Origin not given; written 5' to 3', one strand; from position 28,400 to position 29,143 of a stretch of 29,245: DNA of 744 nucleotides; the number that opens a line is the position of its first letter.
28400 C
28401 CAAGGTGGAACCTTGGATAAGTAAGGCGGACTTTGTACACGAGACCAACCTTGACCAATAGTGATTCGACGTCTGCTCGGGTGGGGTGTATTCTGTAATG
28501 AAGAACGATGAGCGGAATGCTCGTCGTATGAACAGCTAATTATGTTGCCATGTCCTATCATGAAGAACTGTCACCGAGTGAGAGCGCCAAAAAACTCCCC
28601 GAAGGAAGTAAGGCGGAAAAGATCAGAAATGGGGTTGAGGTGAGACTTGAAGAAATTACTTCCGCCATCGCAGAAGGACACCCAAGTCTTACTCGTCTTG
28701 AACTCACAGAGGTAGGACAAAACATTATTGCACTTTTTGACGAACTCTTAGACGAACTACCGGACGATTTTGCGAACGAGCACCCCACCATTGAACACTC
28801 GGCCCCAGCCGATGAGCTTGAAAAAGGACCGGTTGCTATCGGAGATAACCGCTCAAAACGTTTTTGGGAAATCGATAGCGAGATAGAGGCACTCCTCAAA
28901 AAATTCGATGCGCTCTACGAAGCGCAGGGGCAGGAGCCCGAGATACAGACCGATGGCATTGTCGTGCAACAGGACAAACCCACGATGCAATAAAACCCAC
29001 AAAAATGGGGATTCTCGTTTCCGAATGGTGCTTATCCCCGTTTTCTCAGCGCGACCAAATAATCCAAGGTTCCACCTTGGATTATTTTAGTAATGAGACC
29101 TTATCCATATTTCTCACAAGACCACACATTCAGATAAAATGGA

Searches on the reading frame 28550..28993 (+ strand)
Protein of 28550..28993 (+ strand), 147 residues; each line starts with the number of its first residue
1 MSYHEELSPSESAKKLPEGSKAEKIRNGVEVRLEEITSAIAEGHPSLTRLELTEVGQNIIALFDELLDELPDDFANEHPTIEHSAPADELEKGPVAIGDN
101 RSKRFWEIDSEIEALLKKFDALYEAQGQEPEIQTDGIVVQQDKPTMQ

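Call 39: find_encoding_contigs(protein=window:28550-28993:+, flank=10000, max_places=4)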
Protein window:28550-28993:+ (147 aa): 14 contigs read that carry it; 4 places shown.
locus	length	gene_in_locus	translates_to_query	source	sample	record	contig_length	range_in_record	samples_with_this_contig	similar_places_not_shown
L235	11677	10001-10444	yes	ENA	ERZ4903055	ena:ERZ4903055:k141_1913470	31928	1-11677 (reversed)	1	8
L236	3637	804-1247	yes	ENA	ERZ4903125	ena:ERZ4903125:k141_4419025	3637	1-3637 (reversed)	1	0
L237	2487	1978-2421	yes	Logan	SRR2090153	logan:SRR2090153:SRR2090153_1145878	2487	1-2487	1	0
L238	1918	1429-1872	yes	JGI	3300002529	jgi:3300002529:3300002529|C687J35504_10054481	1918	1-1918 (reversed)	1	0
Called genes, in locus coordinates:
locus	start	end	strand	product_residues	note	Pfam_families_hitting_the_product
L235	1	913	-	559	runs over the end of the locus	PF03023:MurJ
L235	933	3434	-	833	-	PF07719:TPR_2 (faint), PF13181:TPR_8 (faint), PF13428:TPR_14 (faint), PF21033:RMD1-3 (faint), PF14559:TPR_19 (faint), PF00515:TPR_1 (faint), PF13414:TPR_11 (faint), PF13432:TPR_16, +1 more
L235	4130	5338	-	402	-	PF02812:ELFV_dehydrog_N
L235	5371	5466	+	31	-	-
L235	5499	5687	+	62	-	-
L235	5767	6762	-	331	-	PF01551:Peptidase_M23, PF01471:PG_binding_1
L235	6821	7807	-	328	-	-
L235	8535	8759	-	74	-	-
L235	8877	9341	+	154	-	-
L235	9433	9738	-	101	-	-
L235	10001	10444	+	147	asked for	-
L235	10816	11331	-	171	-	PF01936:NYN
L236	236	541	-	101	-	-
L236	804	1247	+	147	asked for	-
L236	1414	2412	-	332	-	PF13936:HTH_38 (weak)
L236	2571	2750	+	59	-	-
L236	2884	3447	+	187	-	-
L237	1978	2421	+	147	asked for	-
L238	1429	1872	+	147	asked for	-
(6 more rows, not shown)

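Call 42: search_protein_families(library=pfam, proteins=[L236:1414-2412:-, window:28550-28993:+], max_evalue=0.01)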
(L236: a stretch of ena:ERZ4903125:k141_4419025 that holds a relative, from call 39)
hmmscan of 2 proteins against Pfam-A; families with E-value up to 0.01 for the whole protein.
L236:1414-2412:- (332 aa): 3 families
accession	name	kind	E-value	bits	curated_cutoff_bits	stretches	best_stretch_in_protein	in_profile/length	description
PF13936.12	HTH_38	-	4.1e-06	26.9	27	1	10-50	4-44/44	Helix-turn-helix domain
PF13683.12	rve_3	-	0.002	18.3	26.5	1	259-306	2-49/67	Integrase core domain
PF13565.12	HTH_32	-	0.008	17.1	33.7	1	72-126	20-72/73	Homeodomain-like domain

window:28550-28993:+ (147 aa): 0 families
